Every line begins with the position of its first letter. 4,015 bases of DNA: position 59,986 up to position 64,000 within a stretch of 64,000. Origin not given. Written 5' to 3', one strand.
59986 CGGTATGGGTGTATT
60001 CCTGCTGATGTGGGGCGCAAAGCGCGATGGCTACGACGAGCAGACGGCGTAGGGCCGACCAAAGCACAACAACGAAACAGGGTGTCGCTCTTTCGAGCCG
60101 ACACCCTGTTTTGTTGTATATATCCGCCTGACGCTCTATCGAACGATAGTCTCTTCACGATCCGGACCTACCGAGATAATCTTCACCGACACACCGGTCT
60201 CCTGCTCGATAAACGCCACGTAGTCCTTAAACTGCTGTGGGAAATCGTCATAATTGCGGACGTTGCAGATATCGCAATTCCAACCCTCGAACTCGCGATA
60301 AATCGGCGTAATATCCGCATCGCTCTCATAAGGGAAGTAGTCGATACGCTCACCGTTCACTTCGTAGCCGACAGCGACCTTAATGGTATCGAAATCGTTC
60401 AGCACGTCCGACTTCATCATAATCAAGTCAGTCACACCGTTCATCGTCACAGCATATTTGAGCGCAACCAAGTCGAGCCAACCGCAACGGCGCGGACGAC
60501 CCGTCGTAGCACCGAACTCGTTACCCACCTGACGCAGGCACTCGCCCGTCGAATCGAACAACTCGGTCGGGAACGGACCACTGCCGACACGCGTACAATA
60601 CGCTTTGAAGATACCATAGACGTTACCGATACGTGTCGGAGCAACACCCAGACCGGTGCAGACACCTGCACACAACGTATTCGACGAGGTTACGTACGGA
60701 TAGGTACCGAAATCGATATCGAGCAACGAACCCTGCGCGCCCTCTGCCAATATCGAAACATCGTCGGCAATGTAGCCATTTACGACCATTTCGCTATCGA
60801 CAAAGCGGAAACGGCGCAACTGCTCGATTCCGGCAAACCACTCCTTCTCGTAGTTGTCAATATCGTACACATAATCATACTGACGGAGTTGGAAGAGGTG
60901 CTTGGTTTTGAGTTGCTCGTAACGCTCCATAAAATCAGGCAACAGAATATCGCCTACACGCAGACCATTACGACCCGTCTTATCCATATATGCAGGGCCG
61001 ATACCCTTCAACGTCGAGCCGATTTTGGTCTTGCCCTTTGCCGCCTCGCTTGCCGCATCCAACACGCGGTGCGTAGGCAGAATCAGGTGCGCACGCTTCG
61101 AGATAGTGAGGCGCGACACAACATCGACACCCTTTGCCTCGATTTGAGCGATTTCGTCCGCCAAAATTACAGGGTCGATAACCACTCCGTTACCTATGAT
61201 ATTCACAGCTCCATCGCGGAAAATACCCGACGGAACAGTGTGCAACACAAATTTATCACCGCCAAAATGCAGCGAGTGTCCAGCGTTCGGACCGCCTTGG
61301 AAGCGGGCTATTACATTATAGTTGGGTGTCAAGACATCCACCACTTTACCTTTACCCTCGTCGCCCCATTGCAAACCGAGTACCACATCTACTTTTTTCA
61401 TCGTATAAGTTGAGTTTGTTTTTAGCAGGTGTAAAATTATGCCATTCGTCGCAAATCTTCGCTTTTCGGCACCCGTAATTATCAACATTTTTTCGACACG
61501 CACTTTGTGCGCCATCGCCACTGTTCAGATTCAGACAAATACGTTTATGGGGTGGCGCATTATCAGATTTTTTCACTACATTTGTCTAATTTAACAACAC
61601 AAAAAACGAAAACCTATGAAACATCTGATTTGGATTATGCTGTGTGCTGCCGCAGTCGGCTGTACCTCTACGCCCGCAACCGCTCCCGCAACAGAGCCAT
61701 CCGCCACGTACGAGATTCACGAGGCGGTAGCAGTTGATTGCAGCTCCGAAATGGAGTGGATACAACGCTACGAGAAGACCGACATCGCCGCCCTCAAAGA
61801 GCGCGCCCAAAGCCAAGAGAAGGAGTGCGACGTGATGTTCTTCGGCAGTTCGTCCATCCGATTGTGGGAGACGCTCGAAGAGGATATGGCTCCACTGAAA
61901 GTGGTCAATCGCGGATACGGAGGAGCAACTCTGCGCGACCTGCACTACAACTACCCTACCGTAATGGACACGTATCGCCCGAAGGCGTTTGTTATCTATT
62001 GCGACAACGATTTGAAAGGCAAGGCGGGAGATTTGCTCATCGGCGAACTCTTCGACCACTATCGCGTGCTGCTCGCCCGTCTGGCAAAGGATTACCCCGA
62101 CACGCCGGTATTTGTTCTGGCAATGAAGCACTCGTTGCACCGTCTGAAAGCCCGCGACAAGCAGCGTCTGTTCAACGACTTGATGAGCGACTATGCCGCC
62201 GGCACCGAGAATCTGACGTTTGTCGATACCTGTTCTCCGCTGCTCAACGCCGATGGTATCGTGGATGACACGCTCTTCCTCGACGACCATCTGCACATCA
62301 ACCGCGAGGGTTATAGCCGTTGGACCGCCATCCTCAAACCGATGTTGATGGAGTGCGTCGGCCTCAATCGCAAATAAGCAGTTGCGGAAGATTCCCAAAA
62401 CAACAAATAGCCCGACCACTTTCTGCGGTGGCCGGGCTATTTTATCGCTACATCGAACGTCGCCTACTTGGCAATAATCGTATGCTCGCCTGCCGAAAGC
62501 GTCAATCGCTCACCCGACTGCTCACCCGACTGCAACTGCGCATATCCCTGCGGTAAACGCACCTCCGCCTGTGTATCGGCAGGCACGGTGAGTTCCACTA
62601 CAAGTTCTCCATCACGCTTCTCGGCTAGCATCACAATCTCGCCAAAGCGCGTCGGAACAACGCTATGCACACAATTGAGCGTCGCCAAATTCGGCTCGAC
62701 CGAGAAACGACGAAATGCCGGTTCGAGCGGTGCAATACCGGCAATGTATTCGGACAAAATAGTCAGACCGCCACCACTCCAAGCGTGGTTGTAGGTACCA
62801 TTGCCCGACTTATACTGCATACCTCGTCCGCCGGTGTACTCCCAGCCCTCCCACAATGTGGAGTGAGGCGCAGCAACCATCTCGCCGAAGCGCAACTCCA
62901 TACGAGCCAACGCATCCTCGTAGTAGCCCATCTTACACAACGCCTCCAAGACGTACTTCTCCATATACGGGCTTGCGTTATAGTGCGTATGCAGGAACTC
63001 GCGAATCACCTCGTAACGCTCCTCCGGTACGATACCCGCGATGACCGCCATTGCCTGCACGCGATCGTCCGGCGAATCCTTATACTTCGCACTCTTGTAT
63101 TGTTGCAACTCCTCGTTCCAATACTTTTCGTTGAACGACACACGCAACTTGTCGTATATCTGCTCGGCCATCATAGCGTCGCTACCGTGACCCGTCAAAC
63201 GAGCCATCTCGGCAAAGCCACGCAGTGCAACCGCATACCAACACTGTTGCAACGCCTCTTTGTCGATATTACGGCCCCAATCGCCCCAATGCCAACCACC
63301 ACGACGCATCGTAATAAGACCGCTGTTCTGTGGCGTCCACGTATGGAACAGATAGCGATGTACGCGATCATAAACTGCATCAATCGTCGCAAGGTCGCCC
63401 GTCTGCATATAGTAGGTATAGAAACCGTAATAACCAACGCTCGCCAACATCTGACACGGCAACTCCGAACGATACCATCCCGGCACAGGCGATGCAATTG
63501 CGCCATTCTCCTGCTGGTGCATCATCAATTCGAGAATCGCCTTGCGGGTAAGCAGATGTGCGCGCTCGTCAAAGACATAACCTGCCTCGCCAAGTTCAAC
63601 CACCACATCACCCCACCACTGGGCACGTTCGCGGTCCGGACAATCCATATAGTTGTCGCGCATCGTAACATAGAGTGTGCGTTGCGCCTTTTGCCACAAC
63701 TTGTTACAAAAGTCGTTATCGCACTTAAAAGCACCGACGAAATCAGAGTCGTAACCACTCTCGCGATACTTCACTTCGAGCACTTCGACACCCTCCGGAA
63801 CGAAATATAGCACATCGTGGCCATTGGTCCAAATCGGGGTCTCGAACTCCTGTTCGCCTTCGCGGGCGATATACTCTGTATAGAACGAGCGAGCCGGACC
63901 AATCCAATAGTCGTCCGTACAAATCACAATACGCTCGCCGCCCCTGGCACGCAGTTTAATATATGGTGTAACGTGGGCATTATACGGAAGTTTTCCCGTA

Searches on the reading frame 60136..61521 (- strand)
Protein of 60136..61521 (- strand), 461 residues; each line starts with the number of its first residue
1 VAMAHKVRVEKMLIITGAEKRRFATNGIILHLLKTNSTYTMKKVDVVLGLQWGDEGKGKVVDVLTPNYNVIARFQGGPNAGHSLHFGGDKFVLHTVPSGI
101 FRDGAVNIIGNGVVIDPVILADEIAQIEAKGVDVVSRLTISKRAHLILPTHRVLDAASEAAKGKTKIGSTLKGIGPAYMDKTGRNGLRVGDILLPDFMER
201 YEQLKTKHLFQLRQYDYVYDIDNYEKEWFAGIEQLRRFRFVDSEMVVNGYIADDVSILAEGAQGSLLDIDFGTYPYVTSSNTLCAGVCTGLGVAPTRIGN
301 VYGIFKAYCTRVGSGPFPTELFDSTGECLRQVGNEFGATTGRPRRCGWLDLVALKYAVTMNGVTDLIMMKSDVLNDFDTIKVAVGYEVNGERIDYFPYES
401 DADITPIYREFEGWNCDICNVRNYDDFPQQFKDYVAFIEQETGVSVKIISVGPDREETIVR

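Call 26: search_protein_families(library=ncbifam, proteins=[window:60136-61521:-])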
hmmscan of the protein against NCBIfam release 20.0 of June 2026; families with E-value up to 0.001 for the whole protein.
window:60136-61521:- (461 aa): 6 families
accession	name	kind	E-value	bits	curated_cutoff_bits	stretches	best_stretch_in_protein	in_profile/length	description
NF002223.0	PRK01117.1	equivalog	2e-169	563.9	402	1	44-460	3-423/430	adenylosuccinate synthase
TIGR00184.1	purA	equivalog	4e-153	510.3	395.55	1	46-460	1-419/425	adenylosuccinate synthase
NF010355.0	PRK13783.1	equivalog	4.3e-124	414.7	445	1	46-458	4-401/404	adenylosuccinate synthase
NF010357.0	PRK13785.1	equivalog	1.5e-101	340.4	700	1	47-460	5-449/455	adenylosuccinate synthase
NF003295.0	PRK04293.1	equivalog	8.9e-69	231.9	368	3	233-375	147-286/337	adenylosuccinate synthetase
NF038379.2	amino_Aden_PurZ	exception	1.4e-36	126.2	300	1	44-362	1-293/293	succino-amino-deoxyadenylate synthase PurZ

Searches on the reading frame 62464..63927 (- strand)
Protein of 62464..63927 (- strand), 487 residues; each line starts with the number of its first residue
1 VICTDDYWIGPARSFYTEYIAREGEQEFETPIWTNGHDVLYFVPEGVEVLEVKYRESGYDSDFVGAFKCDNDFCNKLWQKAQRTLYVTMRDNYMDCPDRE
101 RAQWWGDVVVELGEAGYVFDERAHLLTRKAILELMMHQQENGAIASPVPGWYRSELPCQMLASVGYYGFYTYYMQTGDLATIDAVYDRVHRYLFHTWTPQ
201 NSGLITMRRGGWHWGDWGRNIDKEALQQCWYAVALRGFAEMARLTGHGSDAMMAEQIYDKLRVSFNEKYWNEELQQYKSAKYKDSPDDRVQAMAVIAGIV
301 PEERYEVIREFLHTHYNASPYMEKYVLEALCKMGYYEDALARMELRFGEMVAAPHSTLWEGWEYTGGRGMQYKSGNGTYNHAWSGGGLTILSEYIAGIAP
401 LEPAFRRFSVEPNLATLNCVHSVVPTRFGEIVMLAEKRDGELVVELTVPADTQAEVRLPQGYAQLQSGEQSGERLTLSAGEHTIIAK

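Call 26: search_protein_families(library=ncbifam, proteins=[window:62464-63927:-])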
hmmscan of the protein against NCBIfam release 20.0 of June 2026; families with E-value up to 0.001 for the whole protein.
window:62464-63927:- (487 aa): 2 families
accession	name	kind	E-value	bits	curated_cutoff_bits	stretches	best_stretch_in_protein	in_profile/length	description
NF041573.1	rhamnosid_Stmyc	equivalog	1.7e-13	49.3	1720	1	67-463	600-997/1028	alpha-L-rhamnosidase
NF041572.1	rhamnosid_Flavobac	equivalog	1.6e-10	39.8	1800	1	64-460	483-902/946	alpha-L-rhamnosidase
